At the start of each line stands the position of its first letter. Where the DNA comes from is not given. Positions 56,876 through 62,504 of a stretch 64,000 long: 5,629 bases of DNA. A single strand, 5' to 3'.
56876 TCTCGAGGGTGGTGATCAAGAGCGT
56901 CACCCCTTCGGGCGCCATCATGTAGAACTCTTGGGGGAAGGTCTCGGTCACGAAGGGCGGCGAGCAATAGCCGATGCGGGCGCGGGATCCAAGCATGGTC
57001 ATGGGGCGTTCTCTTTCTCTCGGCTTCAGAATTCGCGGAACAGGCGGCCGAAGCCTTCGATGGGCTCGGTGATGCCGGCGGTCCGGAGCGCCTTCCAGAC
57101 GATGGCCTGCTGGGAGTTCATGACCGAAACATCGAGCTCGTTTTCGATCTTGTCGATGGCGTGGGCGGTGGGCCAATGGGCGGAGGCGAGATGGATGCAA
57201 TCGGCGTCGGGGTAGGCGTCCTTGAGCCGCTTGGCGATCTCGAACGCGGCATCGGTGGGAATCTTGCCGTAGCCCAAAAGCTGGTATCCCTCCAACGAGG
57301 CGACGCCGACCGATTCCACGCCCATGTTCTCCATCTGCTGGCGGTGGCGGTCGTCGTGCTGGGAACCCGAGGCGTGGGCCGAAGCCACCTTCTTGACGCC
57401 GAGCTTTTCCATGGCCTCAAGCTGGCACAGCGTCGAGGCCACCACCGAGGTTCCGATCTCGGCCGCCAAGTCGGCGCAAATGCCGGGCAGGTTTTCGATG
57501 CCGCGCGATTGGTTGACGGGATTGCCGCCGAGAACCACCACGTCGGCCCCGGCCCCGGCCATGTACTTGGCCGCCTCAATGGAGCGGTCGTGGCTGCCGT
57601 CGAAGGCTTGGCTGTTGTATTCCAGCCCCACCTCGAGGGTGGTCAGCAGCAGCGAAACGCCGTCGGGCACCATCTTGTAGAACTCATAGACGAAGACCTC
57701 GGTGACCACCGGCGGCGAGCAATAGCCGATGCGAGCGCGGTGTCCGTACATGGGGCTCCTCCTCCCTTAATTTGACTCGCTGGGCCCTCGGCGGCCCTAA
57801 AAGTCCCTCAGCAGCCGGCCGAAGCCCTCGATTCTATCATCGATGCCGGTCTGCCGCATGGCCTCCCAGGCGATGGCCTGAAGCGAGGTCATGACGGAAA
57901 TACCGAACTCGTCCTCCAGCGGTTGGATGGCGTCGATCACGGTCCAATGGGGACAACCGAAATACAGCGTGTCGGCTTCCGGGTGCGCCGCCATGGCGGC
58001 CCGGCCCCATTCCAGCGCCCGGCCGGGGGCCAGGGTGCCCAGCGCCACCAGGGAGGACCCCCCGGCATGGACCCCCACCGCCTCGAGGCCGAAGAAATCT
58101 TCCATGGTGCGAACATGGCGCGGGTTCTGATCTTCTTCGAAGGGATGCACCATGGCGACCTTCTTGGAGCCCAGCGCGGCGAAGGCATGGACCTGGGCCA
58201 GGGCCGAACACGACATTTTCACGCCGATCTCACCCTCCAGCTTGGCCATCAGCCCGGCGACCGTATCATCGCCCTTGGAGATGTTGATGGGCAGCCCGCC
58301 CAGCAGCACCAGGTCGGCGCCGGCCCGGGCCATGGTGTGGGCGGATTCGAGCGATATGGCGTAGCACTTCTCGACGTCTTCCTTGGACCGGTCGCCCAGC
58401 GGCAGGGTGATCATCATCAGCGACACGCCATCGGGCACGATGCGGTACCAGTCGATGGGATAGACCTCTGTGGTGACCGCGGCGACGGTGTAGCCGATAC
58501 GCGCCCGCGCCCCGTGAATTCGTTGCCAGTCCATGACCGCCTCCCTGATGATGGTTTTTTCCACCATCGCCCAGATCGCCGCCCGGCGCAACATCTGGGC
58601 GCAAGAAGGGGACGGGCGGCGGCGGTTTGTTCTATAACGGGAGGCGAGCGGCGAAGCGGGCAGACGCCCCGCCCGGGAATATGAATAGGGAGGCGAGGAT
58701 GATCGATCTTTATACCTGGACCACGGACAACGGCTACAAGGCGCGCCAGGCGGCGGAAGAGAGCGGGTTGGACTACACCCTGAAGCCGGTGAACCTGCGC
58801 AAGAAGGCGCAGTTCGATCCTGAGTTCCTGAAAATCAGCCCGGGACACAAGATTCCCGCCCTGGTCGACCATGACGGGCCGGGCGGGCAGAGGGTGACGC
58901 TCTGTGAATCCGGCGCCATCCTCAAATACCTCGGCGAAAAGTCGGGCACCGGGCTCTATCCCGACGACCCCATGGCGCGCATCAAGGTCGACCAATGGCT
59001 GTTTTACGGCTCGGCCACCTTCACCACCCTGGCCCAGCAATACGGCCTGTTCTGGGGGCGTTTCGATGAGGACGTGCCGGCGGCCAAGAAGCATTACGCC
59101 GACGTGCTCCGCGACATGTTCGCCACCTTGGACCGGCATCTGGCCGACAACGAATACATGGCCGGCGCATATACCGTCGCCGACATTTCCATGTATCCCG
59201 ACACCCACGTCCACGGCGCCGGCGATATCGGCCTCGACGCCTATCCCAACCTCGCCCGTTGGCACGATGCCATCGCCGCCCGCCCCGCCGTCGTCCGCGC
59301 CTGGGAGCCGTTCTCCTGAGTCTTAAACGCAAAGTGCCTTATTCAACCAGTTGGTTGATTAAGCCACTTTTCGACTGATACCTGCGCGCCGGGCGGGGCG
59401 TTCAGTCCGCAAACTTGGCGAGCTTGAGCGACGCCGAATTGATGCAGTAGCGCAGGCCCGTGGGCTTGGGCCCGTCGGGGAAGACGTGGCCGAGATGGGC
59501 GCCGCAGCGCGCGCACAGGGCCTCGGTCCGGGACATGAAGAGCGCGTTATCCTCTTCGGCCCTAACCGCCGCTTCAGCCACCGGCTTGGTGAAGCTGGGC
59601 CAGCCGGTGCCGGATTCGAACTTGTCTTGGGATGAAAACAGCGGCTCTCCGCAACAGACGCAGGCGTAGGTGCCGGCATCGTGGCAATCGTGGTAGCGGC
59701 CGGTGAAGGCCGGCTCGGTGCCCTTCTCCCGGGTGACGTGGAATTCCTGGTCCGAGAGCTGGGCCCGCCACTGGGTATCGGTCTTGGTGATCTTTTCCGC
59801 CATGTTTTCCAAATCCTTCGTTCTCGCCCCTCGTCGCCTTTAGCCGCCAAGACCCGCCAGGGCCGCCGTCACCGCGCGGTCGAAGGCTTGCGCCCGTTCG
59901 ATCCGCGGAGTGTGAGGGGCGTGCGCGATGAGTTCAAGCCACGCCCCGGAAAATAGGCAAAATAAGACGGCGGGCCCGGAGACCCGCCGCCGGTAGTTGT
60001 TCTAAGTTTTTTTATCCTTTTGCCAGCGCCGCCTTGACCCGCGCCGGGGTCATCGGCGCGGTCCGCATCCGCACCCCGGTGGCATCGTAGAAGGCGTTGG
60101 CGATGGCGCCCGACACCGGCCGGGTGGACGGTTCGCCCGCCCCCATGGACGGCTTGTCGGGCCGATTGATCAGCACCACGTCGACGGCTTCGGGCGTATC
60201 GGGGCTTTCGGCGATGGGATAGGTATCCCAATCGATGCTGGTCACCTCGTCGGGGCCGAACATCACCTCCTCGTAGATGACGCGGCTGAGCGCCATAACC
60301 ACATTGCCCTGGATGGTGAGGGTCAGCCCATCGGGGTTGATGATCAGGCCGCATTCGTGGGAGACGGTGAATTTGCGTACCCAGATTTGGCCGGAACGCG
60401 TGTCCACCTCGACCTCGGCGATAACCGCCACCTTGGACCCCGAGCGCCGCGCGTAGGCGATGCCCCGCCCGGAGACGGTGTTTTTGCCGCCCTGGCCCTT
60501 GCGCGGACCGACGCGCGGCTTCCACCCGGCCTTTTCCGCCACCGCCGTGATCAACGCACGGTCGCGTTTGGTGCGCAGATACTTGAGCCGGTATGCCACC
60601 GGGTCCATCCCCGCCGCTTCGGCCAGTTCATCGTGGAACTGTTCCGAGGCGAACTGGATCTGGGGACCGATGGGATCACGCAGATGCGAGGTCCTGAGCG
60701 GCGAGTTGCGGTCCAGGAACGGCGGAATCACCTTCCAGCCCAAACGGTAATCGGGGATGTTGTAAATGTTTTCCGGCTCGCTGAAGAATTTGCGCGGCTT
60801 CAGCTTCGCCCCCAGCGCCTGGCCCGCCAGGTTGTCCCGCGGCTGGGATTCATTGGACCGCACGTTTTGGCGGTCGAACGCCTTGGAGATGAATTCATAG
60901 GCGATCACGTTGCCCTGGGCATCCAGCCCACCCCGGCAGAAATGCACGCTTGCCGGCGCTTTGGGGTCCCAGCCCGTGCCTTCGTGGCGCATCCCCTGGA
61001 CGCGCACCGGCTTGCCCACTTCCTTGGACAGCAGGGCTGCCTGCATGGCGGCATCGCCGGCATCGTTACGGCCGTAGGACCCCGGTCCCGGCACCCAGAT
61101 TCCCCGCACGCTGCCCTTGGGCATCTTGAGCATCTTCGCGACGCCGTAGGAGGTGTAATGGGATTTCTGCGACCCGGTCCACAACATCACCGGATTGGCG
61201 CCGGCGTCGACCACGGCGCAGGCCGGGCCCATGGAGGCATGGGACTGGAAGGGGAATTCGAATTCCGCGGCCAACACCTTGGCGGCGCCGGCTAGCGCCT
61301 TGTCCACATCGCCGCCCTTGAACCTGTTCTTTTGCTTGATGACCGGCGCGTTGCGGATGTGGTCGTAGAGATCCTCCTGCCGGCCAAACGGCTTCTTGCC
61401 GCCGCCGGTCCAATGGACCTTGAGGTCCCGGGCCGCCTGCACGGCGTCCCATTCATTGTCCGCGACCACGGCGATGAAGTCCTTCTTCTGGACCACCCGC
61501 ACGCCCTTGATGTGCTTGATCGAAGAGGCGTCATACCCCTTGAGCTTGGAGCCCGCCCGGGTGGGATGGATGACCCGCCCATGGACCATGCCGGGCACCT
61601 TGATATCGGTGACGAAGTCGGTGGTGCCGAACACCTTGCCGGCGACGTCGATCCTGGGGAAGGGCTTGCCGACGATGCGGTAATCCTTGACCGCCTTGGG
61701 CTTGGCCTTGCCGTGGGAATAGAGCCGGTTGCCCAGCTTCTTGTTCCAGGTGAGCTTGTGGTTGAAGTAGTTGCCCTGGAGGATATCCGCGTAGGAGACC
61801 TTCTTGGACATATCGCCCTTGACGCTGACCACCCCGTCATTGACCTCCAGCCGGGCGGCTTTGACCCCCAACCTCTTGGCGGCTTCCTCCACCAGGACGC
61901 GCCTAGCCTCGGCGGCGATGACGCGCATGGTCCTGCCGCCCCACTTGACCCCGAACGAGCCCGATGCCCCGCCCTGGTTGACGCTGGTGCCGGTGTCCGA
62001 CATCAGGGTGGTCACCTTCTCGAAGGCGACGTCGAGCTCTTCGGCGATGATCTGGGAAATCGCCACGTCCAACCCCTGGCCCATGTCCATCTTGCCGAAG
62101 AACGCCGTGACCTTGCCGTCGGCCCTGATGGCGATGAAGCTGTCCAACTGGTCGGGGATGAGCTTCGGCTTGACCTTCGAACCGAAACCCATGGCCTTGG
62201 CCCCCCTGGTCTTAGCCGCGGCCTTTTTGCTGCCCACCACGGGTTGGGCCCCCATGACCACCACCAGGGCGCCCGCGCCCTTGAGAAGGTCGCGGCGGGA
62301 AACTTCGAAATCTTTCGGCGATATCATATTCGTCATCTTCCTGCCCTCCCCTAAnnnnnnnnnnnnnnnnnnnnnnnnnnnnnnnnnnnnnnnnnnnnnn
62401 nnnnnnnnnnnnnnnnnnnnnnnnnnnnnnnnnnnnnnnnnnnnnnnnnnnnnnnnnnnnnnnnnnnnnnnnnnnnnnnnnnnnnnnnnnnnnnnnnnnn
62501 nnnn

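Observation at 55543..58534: Tandem array of four AMDase/maleate-isomerase-family paralogues plus a fifth copy 2.3 kb away; three of the five carry Ser in place of the conserved catalytic Cys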

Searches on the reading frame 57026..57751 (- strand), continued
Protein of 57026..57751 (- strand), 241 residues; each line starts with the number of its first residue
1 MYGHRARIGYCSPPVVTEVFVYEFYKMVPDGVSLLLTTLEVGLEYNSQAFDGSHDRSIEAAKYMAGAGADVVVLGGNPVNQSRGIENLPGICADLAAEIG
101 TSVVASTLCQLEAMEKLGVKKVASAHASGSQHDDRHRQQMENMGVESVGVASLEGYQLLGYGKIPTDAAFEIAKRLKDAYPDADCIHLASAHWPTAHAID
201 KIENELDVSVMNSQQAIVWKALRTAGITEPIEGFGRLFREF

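Call 71: search_solved_structures(query=P0247, max_evalue=0.001, show_alignments=2)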
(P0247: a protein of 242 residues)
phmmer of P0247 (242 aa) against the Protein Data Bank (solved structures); distinct sequences matched with E-value up to 0.001: 11.
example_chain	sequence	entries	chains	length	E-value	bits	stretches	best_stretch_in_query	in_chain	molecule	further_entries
2xec_A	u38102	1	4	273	9.1e-30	107.5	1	6-236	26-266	PUTATIVE MALEATE ISOMERASE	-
2xed_A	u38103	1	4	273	1.3e-29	107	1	6-236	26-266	PUTATIVE MALEATE ISOMERASE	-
2dgd_A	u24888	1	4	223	3.1e-29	105.7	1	2-225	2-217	223aa long hypothetical arylmalonate decarboxylase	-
3ixm_A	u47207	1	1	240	4.4e-25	92.1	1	7-234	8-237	Arylmalonate decarboxylase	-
4ix1_A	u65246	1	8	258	3.2e-24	89.3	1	2-234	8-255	hypothetical protein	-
4fq7_A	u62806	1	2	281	6.7e-24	88.3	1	7-232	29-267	Maleate cis-trans isomerase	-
3dg9_A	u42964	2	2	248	9.4e-24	87.8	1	7-236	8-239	Arylmalonate decarboxylase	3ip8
3ixl_A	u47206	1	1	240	1.1e-23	87.5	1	7-234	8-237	Arylmalonate decarboxylase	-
2vlb_A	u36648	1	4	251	1.5e-23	87.1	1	7-236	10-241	ARYLMALONATE DECARBOXYLASE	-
3dtv_A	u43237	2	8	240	2.1e-23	86.7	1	7-234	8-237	Arylmalonate decarboxylase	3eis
4fq5_B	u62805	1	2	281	4.8e-23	85.5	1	7-232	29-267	Maleate cis-trans isomerase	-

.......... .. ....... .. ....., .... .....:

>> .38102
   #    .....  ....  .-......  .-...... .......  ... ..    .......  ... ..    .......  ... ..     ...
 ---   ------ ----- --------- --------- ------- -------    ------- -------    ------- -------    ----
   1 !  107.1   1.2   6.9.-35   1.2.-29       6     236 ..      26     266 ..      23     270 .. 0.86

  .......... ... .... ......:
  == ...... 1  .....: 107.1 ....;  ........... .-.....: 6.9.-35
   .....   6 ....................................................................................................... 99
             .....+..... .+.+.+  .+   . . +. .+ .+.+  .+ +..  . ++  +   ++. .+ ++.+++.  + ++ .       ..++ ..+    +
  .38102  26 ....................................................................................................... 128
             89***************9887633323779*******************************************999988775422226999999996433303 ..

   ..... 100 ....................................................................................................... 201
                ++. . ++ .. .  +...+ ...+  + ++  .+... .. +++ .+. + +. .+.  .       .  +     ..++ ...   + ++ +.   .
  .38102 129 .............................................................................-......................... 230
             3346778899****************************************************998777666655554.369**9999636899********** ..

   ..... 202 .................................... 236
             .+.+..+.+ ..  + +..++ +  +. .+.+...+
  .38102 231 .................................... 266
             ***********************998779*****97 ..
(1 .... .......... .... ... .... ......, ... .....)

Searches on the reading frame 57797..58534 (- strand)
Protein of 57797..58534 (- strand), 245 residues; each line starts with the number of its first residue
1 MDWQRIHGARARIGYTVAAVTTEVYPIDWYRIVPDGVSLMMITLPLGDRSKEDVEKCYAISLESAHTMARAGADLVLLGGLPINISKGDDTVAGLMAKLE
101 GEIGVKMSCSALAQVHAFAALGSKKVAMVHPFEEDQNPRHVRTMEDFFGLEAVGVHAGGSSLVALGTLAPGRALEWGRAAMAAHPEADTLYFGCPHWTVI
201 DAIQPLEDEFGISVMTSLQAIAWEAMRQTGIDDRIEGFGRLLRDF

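Call 3: search_protein_families(library=pfam, proteins=[window:57797-58534:-], max_evalue=0.01)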
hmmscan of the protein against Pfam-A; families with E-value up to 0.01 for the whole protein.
window:57797-58534:- (245 aa): 1 family
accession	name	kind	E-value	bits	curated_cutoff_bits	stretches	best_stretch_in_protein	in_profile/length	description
PF17645.6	Amdase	-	9.4e-18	65.1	25.9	1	26-242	13-228/228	Arylmalonate decarboxylase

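Call 4: search_protein_families(library=ncbifam, proteins=[window:57797-58534:-], max_evalue=0.01)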
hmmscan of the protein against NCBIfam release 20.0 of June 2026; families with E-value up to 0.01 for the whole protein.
window:57797-58534:- (245 aa): 2 families
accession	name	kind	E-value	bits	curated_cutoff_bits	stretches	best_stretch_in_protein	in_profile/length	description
NF052327.1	arylmal_decarb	equivalog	4.9e-19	68.9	225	1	13-242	3-230/231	arylmalonate decarboxylase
TIGR02990.1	ectoine_eutA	equivalog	3.6e-13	49.6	318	1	64-242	63-237/239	ectoine utilization protein EutA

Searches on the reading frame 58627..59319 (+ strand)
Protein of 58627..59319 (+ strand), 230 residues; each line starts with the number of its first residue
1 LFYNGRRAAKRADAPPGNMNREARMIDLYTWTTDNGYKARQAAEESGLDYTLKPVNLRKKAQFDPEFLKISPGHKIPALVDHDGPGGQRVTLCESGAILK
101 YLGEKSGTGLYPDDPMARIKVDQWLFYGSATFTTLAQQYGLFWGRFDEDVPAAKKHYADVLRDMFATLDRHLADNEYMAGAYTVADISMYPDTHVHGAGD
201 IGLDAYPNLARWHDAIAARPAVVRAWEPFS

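Call 3: search_protein_families(library=pfam, proteins=[window:58627-59319:+], max_evalue=0.01)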
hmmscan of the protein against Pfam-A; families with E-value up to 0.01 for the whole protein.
window:58627-59319:+ (230 aa): 6 families
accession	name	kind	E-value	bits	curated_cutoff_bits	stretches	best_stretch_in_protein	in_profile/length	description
PF02798.26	GST_N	-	6e-13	49.4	20.9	1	28-103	5-75/76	Glutathione S-transferase, N-terminal domain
PF13409.12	GST_N_2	-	4.8e-12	46.7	25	1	38-104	7-69/70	Glutathione S-transferase, N-terminal domain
PF13417.12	GST_N_3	-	1.1e-10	42.1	22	1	36-106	10-71/75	Glutathione S-transferase, N-terminal domain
PF14497.11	GST_C_3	-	2.5e-06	28.1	21.6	1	153-222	23-97/104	Glutathione S-transferase, C-terminal domain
PF13410.11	GST_C_2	-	7.5e-06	26.4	24.9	1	152-215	2-69/69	Glutathione S-transferase, C-terminal domain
PF00043.30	GST_C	-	8e-06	26.5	20.7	1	161-220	31-93/93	Glutathione S-transferase, C-terminal domain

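Call 4: search_protein_families(library=ncbifam, proteins=[window:58627-59319:+], max_evalue=0.01)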
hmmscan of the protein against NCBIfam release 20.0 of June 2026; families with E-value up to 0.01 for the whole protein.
window:58627-59319:+ (230 aa): 6 families
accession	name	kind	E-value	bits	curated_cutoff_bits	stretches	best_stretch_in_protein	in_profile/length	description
NF010579.0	PRK13972.1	equivalog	3e-36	124.9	332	1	25-225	1-202/215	GSH-dependent disulfide bond oxidoreductase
NF008731.0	PRK11752.1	equivalog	1.1e-27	97.1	325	1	24-225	43-255/287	glutathione-dependent disulfide-bond oxidoreductase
TIGR01262.1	maiA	equivalog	4.6e-17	62.3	171.05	1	31-225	6-202/211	maleylacetoacetate isomerase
NF007831.0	PRK10542.1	equivalog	6.8e-14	51.9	198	1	44-225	19-194/201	glutathione transferase GstA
NF050814.1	FtsZBindFzlA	equivalog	2.7e-10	40.4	300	1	28-221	7-205/228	FtsZ-binding protein FzlA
NF011693.0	PRK15113.1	equivalog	9.5e-08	32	150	1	42-187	25-169/214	glutathione transferase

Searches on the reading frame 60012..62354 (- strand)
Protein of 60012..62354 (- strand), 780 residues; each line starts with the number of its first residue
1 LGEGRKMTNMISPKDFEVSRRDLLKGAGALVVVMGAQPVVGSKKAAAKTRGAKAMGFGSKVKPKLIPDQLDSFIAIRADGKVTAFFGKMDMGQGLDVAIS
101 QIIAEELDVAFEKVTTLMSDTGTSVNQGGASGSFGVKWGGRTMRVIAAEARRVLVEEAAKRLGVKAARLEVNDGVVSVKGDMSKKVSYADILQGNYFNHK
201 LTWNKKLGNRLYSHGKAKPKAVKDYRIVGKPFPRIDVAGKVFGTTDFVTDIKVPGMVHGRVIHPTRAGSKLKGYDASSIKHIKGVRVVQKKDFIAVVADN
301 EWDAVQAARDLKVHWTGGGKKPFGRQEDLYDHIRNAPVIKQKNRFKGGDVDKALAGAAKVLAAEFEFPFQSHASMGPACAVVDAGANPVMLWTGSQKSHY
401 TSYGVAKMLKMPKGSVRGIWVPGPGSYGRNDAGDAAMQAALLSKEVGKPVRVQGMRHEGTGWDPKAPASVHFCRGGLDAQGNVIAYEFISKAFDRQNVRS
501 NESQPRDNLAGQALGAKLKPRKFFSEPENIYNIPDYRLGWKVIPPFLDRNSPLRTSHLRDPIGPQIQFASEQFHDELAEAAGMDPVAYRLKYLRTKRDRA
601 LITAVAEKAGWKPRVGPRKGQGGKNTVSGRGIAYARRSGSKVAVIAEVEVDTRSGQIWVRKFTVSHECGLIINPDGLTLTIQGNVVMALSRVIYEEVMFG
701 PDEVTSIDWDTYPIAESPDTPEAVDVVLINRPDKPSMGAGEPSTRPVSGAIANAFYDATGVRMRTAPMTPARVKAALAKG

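Call 18: search_protein_families(library=pfam, proteins=[window:60012-62354:-], max_evalue=0.001)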
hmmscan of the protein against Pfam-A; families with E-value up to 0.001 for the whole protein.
window:60012-62354:- (780 aa): 2 families
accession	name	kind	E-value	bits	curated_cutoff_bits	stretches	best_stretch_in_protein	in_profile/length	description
PF20256.3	MoCoBD_2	-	1.8e-37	129.8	27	2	56-199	33-174/283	Molybdopterin cofactor-binding domain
PF02738.23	MoCoBD_1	-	1.1e-23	84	27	1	344-488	12-159/244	Molybdopterin cofactor-binding domain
